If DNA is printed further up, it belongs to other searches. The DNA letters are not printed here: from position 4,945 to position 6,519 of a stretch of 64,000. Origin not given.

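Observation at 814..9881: Eleven-gene cluster fusing a TmoABCDE-order diiron monooxygenase to a Ni-chaperone-serviced heteromeric ureohydrolase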

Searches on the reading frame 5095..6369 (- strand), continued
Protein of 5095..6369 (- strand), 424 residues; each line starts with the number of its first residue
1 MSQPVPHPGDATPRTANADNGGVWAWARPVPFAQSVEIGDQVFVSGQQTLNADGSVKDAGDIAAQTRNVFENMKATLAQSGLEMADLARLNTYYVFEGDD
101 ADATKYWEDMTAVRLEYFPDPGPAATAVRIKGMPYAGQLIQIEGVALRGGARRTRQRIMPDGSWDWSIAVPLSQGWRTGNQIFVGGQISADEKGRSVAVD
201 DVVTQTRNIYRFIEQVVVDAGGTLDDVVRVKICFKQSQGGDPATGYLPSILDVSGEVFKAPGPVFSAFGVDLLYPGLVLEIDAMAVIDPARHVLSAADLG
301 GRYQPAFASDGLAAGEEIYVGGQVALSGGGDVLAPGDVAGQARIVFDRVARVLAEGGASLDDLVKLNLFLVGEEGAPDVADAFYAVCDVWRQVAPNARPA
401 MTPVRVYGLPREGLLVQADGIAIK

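Call 40: search_protein_families(library=ncbifam, proteins=[L115:1058-2182:+, L124:9161-10057:-, L081:12307-13443:+, L081:8943-9977:+, L119:5874-7502:-], max_evalue=0.00001)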
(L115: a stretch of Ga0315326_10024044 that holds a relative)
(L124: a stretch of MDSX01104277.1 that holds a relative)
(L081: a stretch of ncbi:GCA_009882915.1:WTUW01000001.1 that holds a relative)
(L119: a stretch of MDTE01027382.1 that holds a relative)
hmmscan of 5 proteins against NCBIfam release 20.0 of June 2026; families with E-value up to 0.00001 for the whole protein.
L115:1058-2182:+ (374 aa): 45 families (the best 25 are shown)
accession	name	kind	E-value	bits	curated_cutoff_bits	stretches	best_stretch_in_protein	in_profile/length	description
NF033623.1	urate_HpxO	equivalog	2.5e-55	187.9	500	1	17-347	3-339/381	FAD-dependent urate hydroxylase HpxO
NF005720.0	PRK07538.1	subfamily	6.3e-52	176.9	400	2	14-177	3-174/418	hypothetical protein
NF005243.0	PRK06753.1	equivalog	8.6e-51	172.9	365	1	14-349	1-333/374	hypothetical protein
NF005313.0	PRK06847.1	subfamily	4.3e-50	170.7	372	1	15-348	6-345/375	hypothetical protein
NF006021.0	PRK08163.1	equivalog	4.2e-42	144.6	459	2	15-203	7-197/398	3-hydroxybenzoate 6-monooxygenase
NF005566.0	PRK07236.1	subfamily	3.9e-37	128.1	333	2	13-181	6-165/386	hypothetical protein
TIGR03219.1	salicylate_mono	equivalog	2.1e-31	109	446.35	2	14-183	1-172/414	salicylate 1-monooxygenase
NF005761.0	PRK07588.1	equivalog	1.2e-26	93.5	454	1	14-178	1-166/392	FAD-binding domain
NF005062.0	PRK06475.1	equivalog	1.5e-22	80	524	2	15-175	5-173/401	FAD-binding protein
NF004829.0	PRK06183.1-3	subfamily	5e-19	68.4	390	2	281-348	284-354/520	bifunctional 3-(3-hydroxy-phenyl)propionate/3-hydroxycinnamic acid hydroxylase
NF033476.1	tet_destruct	subfamily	5.9e-18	65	550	1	15-175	5-164/386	tetracycline destructase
NF004523.0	PRK05868.1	equivalog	2.9e-16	59.2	536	1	18-178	6-168/372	FAD-binding protein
TIGR01988.1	Ubi-OHases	subfamily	3.8e-14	52.3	224.65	1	18-176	4-171/387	ubiquinone biosynthesis hydroxylase, UbiH/UbiF/VisC/COQ6 family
NF005691.0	PRK07494.1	equivalog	1.1e-13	50.6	459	1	13-176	8-174/404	UbiH/UbiF family hydroxylase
NF033111.2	tet_monoox_X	exception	2.5e-12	46.6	750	1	14-175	7-167/378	tetracycline-inactivating monooxygenase Tet(X)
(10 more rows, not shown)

L124:9161-10057:- (298 aa): 5 families
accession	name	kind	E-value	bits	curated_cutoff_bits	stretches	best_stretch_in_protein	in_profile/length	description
NF006396.0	PRK08645.1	equivalog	7.8e-41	139.9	453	1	17-297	11-283/611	bifunctional homocysteine S-methyltransferase/methylenetetrahydrofolate reductase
NF007020.0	PRK09485.1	equivalog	3.1e-31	108.6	215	1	14-296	9-301/306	homocysteine S-methyltransferase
NF005718.0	PRK07534.1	equivalog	5.6e-23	81.7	338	1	18-296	15-292/337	betaine--homocysteine S-methyltransferase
TIGR02082.1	metH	equivalog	8.9e-19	66.6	1010.85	1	46-298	45-312/1182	methionine synthase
NF007024.0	PRK09490.1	equivalog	1.8e-14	52.5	1497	1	45-298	60-329/1234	methionine synthase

L081:12307-13443:+ (378 aa): 51 families (the best 25 are shown)
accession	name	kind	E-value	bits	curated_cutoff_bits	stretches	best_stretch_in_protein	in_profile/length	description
NF006365.0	PRK08588.1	subfamily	8.7e-76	255.7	289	1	8-373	10-379/383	succinyl-diaminopimelate desuccinylase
TIGR01910.1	DapE-ArgE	subfamily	1.9e-69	234.7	217.6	1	8-365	1-372/373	ArgE/DapE family deacylase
TIGR01892.1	AcOrn-deacetyl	equivalog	1.2e-62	212.1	297.7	1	11-367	3-361/365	acetylornithine deacetylase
NF005710.0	PRK07522.1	subfamily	6.1e-60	203.4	412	1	4-373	7-387/391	acetylornithine deacetylase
NF006399.0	PRK08651.1-2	equivalog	1e-55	189.4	381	2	6-216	5-215/405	succinyl-diaminopimelate desuccinylase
NF003474.0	PRK05111.1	equivalog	2.3e-53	181.5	460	1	4-376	5-382/383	acetylornithine deacetylase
NF006400.0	PRK08651.1-3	equivalog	3e-47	161.3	374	1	8-373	13-405/410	succinyl-diaminopimelate desuccinylase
NF009557.0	PRK13009.1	equivalog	5.9e-47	160.6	284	1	6-375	4-375/377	succinyl-diaminopimelate desuccinylase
NF009555.0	PRK13004.1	equivalog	1.4e-45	155.8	321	1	6-284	16-287/399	YgeY family selenium metabolism-linked hydrolase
NF009558.0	PRK13013.1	equivalog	2.1e-41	142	428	1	6-247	17-269/429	acetylornithine deacetylase/succinyl-diaminopimelate desuccinylase family protein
TIGR01246.1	dapE_proteo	equivalog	1.7e-38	132.6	361.8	1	8-373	2-369/370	succinyl-diaminopimelate desuccinylase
NF005373.0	PRK06915.1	equivalog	7.7e-38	130.5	428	1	38-375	66-418/422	peptidase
NF005913.0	PRK07906.1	subfamily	9.6e-38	129.9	382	1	5-221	15-247/442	hypothetical protein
TIGR01900.1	dapE-gram_pos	equivalog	1.1e-37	129.8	304.2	1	8-371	6-350/351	succinyl-diaminopimelate desuccinylase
NF006398.0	PRK08651.1-1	equivalog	5.3e-34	117.8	439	1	6-371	13-396/403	succinyl-diaminopimelate desuccinylase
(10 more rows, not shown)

L081:8943-9977:+ (344 aa): 17 families
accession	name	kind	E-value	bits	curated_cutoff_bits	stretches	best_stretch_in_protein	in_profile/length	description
NF008822.0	PRK11872.1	equivalog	5.1e-48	163.8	402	1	22-343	15-335/341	anthranilate 1,2-dioxygenase electron transfer component AntC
NF040810.1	BenC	equivalog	2e-46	158.7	430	1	25-343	16-330/333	benzoate 1,2-dioxygenase electron transfer component BenC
NF045803.1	MethMoxFADbindMmoC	equivalog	2.7e-40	138.2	500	1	19-344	11-341/343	aromatic/alkene monooxygenase hydroxylase FAD-binding subunit MmoC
NF005963.0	PRK08051.1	equivalog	6.7e-28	97.6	230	1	122-343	12-230/233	NAD(P)H-flavin reductase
NF052252.1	flav_redu_LuxG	exception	3e-23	82.2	340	1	126-343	13-229/232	flavin mononucleotide reductase LuxG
NF058606.1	GlBtMonoRdsGbcB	equivalog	5.7e-20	71.5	500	1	115-339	18-243/362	glycine betaine monooxygenase reductase subunit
TIGR01941.1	nqrF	equivalog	1.5e-19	70.2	295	1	157-336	206-396/405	NADH:ubiquinone reductase (Na(+)-transporting) subunit F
TIGR02160.1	PA_CoA_Oxy5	hypoth_equivalog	1.2e-16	60.5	420.8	2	140-259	32-153/352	1,2-phenylacetyl-CoA epoxidase subunit PaaE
NF004317.0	PRK05713.1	equivalog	3.4e-16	59.4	338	1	22-244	9-222/312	iron-sulfur-binding ferredoxin reductase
NF007964.0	PRK10684.1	equivalog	1.2e-15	57.3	383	1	125-344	21-238/333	NADH oxidoreductase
NF009805.0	PRK13289.1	equivalog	2.8e-15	56.2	432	1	139-343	183-392/399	NO-inducible flavohemoprotein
NF006220.0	PRK08345.1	subfamily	1.4e-10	40.9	395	1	125-259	24-158/294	cytochrome-c3 hydrogenase subunit gamma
TIGR02911.1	sulfite_red_B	equivalog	2.8e-09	36.4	288.6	1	125-327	17-209/261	anaerobic sulfite reductase subunit AsrB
NF007985.1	PRK10713.1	equivalog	1.7e-08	33.9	75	1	20-99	6-81/81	class I ribonucleotide reductase maintenance protein YfaE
NF000796.0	PRK00054.1-1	equivalog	1.5e-07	31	224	1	125-327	15-189/254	dihydroorotate dehydrogenase electron transfer subunit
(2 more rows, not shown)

L119:5874-7502:- (542 aa): 6 families
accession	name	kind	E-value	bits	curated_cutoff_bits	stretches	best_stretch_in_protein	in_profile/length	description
NF002550.0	PRK02106.1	subfamily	1.6e-163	545.2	605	1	2-534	4-538/563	choline dehydrogenase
TIGR01810.1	betA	equivalog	2.1e-145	485.4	732.1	1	5-533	1-530/532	choline dehydrogenase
TIGR03970.1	mycofact_MftG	equivalog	6.5e-94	315.6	387.45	2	5-313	2-310/487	mycofactocin dehydrogenase MftG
TIGR04542.1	GMC_mycofac_2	equivalog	4.9e-30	104.9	400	1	5-271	1-241/425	mycofactocin system GMC family oxidoreductase MftG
NF038210.1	GMC_mycofac_3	equivalog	7e-16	58.1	300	1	463-526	352-409/418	mycofactocin system GMC family oxidoreductase MftG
NF058674.1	CholsOxChoxAB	equivalog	8.4e-10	37.7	850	0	417-529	426-532/535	cholesterol oxidase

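Call 44: search_solved_structures(query=window:5095-6369:-, max_evalue=0.00001)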
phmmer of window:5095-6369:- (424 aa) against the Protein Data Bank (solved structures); distinct sequences matched with E-value up to 0.00001: 27.
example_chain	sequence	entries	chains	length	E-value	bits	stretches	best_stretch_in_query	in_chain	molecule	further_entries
2csl_A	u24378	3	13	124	2.3e-11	46.4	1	30-147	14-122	protein translation initiation inhibitor | translation initiation inhibitor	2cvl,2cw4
2dyy_A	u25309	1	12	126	8.2e-11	44.6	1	29-147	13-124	UPF0076 protein PH0854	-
1x25_A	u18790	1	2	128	3.4e-10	42.5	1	29-145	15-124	Hypothetical UPF0076 protein ST0811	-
2b33_A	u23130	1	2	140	7.9e-09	38.1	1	31-150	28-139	protein synthesis inhibitor, putative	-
2cwj_A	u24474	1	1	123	9.6e-09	37.8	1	29-145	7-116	putative endonuclease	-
3k0t_A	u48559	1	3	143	1.8e-08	36.9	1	170-287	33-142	Endoribonuclease L-PSP, putative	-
3r0p_A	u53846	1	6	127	3.4e-08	36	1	32-145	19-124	L-PSP putative endoribonuclease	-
5yu2_A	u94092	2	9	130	3.4e-08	36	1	31-136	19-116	Translation initiation inhibitor homologue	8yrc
1xrg_A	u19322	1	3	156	4e-08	35.7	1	31-148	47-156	Putative translation initiation inhibitor, yjgF family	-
1qd9_A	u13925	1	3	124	1.3e-07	34.1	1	309-421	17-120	PURINE REGULATORY PROTEIN YABJ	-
5y6u_A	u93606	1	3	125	1.3e-07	34.1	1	309-421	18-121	YabJ protein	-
1j7h_A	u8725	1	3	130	2.6e-07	33.1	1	30-148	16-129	HYPOTHETICAL PROTEIN HI0719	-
7cd2_A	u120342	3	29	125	3.3e-07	32.7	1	309-421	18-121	YabJ protein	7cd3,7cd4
1qu9_A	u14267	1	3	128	5.3e-07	32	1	30-148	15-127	YJGF PROTEIN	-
3vcz_A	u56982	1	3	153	6.8e-07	31.7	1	30-104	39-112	Endoribonuclease L-PSP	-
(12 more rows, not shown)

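Call 54: search_protein_families(library=pfam, proteins=[L119:487-1548:+, L119:1563-2228:-, L119:2242-2949:-, L119:3077-4276:+, L119:7557-8441:+, L119:12443-12964:-, L119:13310-14203:-, L119:14238-14873:-, L119:15401-16327:-, L119:16765-18225:-], max_evalue=0.00001)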
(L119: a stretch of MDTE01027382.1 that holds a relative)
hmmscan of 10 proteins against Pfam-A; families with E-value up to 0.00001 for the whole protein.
L119:487-1548:+ (353 aa): 1 family
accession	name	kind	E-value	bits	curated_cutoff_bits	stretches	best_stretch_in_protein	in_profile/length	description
PF00296.26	Bac_luciferase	-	9.5e-50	170.2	27.9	1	3-313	1-312/314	Luciferase-like monooxygenase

L119:1563-2228:- (221 aa): 4 families
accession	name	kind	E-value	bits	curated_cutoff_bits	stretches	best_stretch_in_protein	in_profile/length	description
PF13409.12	GST_N_2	-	4e-13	50.2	25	1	10-88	2-69/70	Glutathione S-transferase, N-terminal domain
PF13417.12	GST_N_3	-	1.4e-11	45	22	1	7-92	4-73/75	Glutathione S-transferase, N-terminal domain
PF02798.26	GST_N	-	8.5e-11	42.5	20.9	1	53-88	41-76/76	Glutathione S-transferase, N-terminal domain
PF00043.30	GST_C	-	5e-07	30.3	20.7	1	130-206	15-92/93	Glutathione S-transferase, C-terminal domain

L119:2242-2949:- (235 aa): 2 families
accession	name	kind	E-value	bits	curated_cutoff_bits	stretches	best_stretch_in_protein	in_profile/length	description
PF00106.31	adh_short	-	2.4e-39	135.3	26.6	1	7-194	1-190/195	short chain dehydrogenase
PF13561.12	adh_short_C2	-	1.2e-38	133.5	27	1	13-231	1-231/236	Enoyl-(Acyl carrier protein) reductase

L119:3077-4276:+ (399 aa): 1 family
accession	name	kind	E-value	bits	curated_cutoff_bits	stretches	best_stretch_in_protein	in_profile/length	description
PF02515.22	CoA_transf_3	-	5.9e-123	411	23.3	1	7-375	1-366/366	CoA-transferase family III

L119:7557-8441:+ (294 aa): 1 family
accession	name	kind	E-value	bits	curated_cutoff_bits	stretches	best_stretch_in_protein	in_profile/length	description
PF00285.26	Citrate_synt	-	1.3e-22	80.7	27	1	86-283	164-355/357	Citrate synthase, C-terminal domain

L119:12443-12964:- (173 aa): 0 families

L119:13310-14203:- (297 aa): 1 family
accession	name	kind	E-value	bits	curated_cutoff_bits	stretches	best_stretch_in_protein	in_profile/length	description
PF09948.15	PpoB2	-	2.9e-58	197.4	28.7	1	104-294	1-187/188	Copper chaperone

L119:14238-14873:- (211 aa): 1 family
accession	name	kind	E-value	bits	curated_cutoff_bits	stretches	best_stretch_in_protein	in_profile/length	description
PF07040.16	DUF1326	-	1.2e-52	179.1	25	1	13-187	2-169/177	Protein of unknown function (DUF1326)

L119:15401-16327:- (308 aa): 2 families
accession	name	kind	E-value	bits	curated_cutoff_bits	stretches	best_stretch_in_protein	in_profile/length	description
PF03446.21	NAD_binding_2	-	5e-43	147.3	21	1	2-161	1-161/161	NAD binding domain of 6-phosphogluconate dehydrogenase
PF14833.11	NAD_binding_11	-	2.5e-17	63.7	30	1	164-279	1-115/122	NAD-binding of NADP-dependent 3-hydroxyisobutyrate dehydrogenase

L119:16765-18225:- (486 aa): 1 family
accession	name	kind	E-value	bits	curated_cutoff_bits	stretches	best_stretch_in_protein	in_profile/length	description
PF00557.29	Peptidase_M24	-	1e-13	52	23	1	251-447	1-189/208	Metallopeptidase family M24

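Call 56: find_encoding_contigs(protein=P0126, flank=10000, max_places=1)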
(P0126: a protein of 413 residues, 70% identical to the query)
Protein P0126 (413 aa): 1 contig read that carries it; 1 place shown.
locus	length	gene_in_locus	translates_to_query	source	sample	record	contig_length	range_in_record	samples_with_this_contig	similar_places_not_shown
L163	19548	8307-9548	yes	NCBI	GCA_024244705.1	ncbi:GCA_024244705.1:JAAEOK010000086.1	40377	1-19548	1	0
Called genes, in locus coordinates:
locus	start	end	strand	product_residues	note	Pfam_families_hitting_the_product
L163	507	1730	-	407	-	-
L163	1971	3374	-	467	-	-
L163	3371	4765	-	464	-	PF01553:Acyltransferase, PF19277:GPAT_C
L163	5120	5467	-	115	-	-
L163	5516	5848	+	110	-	PF00355:Rieske, PF13806:Rieske_2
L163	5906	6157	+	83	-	PF02406:MmoB_DmpM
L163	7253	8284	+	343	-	PF00111:Fer2, PF00970:FAD_binding_6, PF00175:NAD_binding_1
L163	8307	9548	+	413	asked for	PF01042:Ribonuc_L-PSP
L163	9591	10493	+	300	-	PF01522:Polysacc_deac_1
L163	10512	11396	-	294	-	PF01774:UreD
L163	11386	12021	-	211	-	PF02492:cobW, PF03308:MeaB (faint), PF03205:MobB (faint)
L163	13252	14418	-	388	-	PF01321:Creatinase_N, PF00557:Peptidase_M24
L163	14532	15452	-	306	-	PF00126:HTH_1, PF03466:LysR_substrate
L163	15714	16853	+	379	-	PF01547:SBP_bac_1, PF13416:SBP_bac_8, PF13343:SBP_bac_6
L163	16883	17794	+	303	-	-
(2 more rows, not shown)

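Call 57: find_encoding_contigs(protein=P0123, flank=10000, max_places=1)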
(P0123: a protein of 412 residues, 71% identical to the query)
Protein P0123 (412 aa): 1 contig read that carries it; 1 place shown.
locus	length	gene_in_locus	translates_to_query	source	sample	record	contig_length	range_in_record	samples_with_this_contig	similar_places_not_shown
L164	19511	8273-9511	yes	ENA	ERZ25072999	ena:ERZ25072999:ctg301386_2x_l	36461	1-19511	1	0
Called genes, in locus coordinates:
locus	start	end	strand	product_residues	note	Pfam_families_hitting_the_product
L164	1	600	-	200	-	?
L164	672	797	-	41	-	-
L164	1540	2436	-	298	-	PF00528:BPD_transp_1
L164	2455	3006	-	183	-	PF08220:HTH_DeoR (weak), PF08279:HTH_11 (weak), PF08281:Sigma70_r4_2 (faint), PF13404:HTH_AsnC-type, PF13412:HTH_24, PF01037:AsnC_trans_reg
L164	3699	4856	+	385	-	PF02332:Phenol_Hydrox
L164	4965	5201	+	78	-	PF04945:YHS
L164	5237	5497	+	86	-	PF06234:TmoB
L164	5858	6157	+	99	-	PF02406:MmoB_DmpM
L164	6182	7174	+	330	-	PF02332:Phenol_Hydrox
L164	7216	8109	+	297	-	PF00111:Fer2, PF00970:FAD_binding_6 (weak), PF00175:NAD_binding_1 (weak)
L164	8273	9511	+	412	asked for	PF01042:Ribonuc_L-PSP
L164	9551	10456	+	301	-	PF01522:Polysacc_deac_1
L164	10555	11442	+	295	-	PF02492:cobW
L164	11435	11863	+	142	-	PF01155:HypA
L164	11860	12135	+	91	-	-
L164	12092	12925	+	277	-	PF00491:Arginase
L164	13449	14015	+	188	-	PF00491:Arginase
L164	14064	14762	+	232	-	PF00547:Urease_gamma, PF00699:Urease_beta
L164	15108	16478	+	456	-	PF01979:Amidohydro_1, PF07969:Amidohydro_3 (weak)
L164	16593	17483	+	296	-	PF00120:Gln-synt_C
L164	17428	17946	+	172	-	PF00120:Gln-synt_C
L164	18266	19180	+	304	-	PF13522:GATase_6, PF13537:GATase_7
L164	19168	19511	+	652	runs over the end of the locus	PF01493:GXGXG (weak), PF01645:Glu_synthase, PF01070:FMN_dh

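Call 58: find_encoding_contigs(protein=P0122, flank=10000, max_places=1)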
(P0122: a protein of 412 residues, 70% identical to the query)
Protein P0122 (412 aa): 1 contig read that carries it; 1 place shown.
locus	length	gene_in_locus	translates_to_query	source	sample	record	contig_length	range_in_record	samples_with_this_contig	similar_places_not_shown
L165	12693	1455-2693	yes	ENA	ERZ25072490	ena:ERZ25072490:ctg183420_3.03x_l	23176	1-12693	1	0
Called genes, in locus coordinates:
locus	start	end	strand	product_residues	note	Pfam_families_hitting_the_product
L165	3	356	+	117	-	?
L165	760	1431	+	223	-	PF00175:NAD_binding_1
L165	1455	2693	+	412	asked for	PF01042:Ribonuc_L-PSP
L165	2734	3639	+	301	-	PF01522:Polysacc_deac_1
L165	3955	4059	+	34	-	-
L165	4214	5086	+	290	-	PF05721:PhyH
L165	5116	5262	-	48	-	-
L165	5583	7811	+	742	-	PF00724:Oxidored_FMN, PF00070:Pyr_redox (faint), PF07992:Pyr_redox_2, PF12831:FAD_oxidored (weak), PF13450:NAD_binding_8 (weak), PF22620:OYE-like_second_a-b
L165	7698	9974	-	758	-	PF14522:Cytochrome_C7 (faint), PF14537:Cytochrom_c3_2 (faint), PF09699:Paired_CXXCH_1 (weak), PF23914:TPR_CcmH_CycH (faint), PF07719:TPR_2 (faint), PF13181:TPR_8 (faint), PF13371:TPR_9 (faint), PF13428:TPR_14 (faint), +2 more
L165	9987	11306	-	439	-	PF13584:BatD (faint)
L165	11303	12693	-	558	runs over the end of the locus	PF13519:VWA_2, PF13432:TPR_16 (faint), PF00515:TPR_1 (weak), PF07719:TPR_2 (weak)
